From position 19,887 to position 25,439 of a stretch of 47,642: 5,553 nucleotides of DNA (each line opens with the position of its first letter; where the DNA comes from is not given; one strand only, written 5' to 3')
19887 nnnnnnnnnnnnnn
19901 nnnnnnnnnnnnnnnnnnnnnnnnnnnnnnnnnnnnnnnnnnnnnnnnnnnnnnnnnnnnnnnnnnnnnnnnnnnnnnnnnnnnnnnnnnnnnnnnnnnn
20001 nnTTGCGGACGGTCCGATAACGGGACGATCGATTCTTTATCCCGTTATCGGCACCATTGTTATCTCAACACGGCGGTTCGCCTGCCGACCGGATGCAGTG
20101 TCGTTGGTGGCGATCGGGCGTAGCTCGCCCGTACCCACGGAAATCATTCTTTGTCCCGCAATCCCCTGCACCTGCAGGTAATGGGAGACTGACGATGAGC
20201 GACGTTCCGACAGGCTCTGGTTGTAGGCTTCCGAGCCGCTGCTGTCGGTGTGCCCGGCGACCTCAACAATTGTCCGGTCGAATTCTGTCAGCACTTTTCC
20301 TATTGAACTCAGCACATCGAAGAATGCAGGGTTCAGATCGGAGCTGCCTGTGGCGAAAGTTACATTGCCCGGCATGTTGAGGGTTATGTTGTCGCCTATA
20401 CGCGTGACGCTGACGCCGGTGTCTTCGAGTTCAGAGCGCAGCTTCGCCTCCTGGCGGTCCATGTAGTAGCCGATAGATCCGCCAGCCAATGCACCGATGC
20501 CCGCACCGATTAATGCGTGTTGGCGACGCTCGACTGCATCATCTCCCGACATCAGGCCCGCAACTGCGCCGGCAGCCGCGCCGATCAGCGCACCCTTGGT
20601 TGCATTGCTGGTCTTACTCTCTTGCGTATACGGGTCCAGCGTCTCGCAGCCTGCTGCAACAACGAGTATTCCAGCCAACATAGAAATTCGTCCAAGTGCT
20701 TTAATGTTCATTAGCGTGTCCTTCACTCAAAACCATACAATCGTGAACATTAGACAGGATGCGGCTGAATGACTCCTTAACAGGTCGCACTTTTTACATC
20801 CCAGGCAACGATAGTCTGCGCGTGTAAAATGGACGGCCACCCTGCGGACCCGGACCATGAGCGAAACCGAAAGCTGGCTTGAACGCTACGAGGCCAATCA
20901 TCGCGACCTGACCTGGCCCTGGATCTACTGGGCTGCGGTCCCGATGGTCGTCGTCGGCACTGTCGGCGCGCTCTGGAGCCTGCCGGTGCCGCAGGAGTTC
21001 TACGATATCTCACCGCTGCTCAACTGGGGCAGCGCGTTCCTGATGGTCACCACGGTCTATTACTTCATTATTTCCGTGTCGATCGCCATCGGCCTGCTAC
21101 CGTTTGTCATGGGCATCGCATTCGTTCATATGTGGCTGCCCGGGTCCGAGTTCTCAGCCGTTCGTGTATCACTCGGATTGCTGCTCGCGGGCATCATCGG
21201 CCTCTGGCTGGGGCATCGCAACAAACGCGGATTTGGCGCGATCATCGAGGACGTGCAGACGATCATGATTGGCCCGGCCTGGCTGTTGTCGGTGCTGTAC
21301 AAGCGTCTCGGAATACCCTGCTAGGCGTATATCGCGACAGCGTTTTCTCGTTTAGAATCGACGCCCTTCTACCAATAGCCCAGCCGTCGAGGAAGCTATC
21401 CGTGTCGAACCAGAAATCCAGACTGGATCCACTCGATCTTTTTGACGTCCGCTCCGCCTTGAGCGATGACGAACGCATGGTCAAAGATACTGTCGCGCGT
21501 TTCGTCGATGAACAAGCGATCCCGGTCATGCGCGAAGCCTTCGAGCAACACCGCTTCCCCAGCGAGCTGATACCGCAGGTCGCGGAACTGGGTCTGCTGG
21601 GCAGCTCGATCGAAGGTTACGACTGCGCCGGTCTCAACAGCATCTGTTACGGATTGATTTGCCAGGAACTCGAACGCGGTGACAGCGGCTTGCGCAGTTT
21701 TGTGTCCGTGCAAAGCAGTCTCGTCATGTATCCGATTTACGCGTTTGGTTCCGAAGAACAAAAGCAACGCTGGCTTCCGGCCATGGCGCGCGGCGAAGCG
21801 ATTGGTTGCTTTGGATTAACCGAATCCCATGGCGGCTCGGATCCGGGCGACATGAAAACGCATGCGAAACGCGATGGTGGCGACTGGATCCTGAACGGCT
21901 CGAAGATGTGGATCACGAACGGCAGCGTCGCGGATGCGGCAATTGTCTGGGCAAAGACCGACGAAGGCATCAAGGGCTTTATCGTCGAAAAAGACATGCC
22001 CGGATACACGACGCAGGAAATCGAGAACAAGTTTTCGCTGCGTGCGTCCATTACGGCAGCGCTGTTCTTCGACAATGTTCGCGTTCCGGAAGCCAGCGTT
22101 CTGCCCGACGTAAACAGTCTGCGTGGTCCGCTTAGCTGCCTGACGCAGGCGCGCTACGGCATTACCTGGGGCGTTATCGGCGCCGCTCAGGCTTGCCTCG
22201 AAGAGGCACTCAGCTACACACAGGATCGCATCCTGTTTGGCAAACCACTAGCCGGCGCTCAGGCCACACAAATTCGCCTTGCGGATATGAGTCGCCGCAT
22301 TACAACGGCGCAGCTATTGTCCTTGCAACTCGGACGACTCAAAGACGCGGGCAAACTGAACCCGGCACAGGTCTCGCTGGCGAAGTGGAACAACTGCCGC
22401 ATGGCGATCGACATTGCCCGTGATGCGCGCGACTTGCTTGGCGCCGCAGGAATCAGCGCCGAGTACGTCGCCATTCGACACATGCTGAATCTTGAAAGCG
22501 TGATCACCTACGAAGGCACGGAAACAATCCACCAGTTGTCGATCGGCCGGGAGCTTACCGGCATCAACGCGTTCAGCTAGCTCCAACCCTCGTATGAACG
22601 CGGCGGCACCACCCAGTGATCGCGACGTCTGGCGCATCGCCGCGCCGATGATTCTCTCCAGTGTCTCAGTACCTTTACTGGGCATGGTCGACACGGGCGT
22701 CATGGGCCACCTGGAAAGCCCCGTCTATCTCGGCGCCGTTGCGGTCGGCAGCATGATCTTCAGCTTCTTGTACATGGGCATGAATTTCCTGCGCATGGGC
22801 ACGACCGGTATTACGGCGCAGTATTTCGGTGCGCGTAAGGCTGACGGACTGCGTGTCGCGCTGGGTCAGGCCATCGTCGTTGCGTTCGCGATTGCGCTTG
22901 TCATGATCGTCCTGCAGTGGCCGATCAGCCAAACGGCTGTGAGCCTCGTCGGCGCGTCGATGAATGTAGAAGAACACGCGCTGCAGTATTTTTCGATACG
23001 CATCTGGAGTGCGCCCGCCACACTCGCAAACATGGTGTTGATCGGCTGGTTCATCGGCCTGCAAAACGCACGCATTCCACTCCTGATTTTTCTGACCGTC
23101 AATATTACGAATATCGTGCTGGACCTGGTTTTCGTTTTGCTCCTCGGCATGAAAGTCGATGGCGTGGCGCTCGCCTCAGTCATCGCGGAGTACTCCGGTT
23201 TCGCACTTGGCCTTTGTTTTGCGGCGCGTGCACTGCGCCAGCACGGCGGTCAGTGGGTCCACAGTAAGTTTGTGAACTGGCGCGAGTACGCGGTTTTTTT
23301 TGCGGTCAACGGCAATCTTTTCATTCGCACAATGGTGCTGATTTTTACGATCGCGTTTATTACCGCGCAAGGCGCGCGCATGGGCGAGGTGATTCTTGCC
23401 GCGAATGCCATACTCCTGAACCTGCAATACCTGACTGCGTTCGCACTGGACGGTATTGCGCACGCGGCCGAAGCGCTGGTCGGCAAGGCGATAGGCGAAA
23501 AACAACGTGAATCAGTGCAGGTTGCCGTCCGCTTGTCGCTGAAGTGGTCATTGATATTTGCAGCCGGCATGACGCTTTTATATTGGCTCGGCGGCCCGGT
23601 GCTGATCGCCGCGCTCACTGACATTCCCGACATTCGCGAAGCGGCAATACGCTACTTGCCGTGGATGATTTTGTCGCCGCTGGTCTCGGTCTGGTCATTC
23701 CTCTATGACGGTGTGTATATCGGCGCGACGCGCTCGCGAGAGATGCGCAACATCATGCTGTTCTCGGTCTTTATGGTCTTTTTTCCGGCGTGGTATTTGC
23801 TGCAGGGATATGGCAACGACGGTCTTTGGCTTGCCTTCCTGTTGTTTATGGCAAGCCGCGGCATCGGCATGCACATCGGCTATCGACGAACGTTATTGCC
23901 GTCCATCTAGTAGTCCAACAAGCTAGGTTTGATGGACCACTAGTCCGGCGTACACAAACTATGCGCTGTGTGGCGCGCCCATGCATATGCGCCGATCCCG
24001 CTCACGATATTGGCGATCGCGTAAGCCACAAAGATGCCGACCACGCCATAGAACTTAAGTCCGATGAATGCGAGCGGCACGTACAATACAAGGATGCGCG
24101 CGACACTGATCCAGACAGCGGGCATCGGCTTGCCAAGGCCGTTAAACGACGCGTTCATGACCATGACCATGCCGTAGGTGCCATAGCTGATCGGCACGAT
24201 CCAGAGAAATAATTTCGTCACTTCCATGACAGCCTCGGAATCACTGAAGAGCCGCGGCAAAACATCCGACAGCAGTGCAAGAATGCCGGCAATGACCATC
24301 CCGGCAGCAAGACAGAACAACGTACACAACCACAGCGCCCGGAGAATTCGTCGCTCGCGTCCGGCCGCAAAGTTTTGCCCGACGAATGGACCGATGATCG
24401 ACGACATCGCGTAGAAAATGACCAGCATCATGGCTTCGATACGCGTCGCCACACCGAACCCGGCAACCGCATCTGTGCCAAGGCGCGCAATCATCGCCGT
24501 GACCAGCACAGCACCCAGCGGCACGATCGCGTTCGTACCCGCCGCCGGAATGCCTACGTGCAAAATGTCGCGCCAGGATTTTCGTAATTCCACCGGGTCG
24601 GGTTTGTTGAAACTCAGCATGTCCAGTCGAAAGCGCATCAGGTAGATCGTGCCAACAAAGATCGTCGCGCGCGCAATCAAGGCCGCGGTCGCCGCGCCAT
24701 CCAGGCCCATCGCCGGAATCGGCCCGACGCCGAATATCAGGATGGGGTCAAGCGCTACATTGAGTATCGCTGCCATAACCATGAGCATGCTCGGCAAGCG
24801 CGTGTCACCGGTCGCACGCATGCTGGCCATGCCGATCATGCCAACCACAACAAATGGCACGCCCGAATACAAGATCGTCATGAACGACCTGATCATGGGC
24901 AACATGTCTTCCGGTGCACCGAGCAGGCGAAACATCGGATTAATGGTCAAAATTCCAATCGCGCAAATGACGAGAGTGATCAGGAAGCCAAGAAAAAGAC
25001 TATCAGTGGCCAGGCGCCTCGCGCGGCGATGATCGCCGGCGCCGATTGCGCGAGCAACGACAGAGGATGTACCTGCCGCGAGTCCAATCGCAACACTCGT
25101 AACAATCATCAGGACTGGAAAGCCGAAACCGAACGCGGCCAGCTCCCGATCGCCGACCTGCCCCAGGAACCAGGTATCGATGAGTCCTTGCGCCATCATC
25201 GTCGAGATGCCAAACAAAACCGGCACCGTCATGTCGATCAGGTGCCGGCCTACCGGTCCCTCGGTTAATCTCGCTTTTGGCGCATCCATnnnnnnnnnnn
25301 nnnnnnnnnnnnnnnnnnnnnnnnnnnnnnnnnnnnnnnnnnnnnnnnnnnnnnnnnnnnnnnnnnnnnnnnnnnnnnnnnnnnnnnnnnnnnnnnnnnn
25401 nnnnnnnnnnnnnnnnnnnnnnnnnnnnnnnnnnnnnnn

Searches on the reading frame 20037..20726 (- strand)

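Call 50: search_protein_families(library=pfam, proteins=[window:20037-20726:-], max_evalue=0.00001)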
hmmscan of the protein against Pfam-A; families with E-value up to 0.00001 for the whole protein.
window:20037-20726:- (229 aa): 4 families
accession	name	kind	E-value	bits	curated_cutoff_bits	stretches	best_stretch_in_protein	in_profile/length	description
PF00691.25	OmpA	-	8e-21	74.7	27.2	1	123-218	1-98/98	OmpA family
PF13488.11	Gly-zipper_Omp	-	1e-11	45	25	1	48-93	1-46/46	Glycine zipper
PF13441.11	Gly-zipper_YMGG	-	1.1e-11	44.6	28.9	1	40-88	1-45/45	YMGG-like Gly-zipper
PF05433.20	Rick_17kDa_Anti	-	4.7e-06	26.9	24.2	0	45-89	2-42/43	Glycine zipper 2TM domain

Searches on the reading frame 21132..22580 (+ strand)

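Call 50: search_protein_families(library=pfam, proteins=[window:21132-22580:+], max_evalue=0.00001)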
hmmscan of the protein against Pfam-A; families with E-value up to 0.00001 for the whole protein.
window:21132-22580:+ (482 aa): 4 families
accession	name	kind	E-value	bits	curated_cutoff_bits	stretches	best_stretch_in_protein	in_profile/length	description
PF02771.21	Acyl-CoA_dh_N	-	7.9e-35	120.1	22.9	1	111-222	1-113/113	Acyl-CoA dehydrogenase, N-terminal domain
PF00441.29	Acyl-CoA_dh_1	-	3.6e-31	108.8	22.4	1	334-475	8-149/150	Acyl-CoA dehydrogenase, C-terminal domain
PF02770.24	Acyl-CoA_dh_M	-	9e-25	87.1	33.3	1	226-316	1-97/97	Acyl-CoA dehydrogenase, middle domain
PF08028.16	Acyl-CoA_dh_2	-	1.3e-11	45.3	22.7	1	347-451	6-120/134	Acyl-CoA dehydrogenase, C-terminal domain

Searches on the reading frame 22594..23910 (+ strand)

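Call 50: search_protein_families(library=pfam, proteins=[window:22594-23910:+], max_evalue=0.00001)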
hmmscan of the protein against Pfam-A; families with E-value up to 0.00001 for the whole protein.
window:22594-23910:+ (438 aa): 1 family
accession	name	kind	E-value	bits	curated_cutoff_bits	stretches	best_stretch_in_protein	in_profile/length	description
PF01554.23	MatE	-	2.7e-45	154.4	24.9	2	18-178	1-160/161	MatE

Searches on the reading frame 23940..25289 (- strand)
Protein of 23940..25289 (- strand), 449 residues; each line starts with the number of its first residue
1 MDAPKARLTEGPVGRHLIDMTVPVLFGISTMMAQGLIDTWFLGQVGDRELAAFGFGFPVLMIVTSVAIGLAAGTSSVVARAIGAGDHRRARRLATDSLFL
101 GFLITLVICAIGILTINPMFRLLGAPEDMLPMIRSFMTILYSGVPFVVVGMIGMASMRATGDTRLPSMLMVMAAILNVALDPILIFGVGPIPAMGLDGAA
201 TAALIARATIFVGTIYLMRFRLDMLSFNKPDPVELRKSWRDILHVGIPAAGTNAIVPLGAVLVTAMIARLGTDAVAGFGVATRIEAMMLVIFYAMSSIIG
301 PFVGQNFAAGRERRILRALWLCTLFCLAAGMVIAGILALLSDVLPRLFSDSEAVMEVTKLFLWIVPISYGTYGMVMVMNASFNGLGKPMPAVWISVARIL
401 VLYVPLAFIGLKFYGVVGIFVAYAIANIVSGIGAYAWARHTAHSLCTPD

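Call 50: search_protein_families(library=pfam, proteins=[window:23940-25289:-], max_evalue=0.00001)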
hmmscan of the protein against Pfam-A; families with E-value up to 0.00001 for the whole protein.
window:23940-25289:- (449 aa): 1 family
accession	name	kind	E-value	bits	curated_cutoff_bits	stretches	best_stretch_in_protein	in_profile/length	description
PF01554.23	MatE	-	4.3e-50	170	24.9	2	23-183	1-161/161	MatE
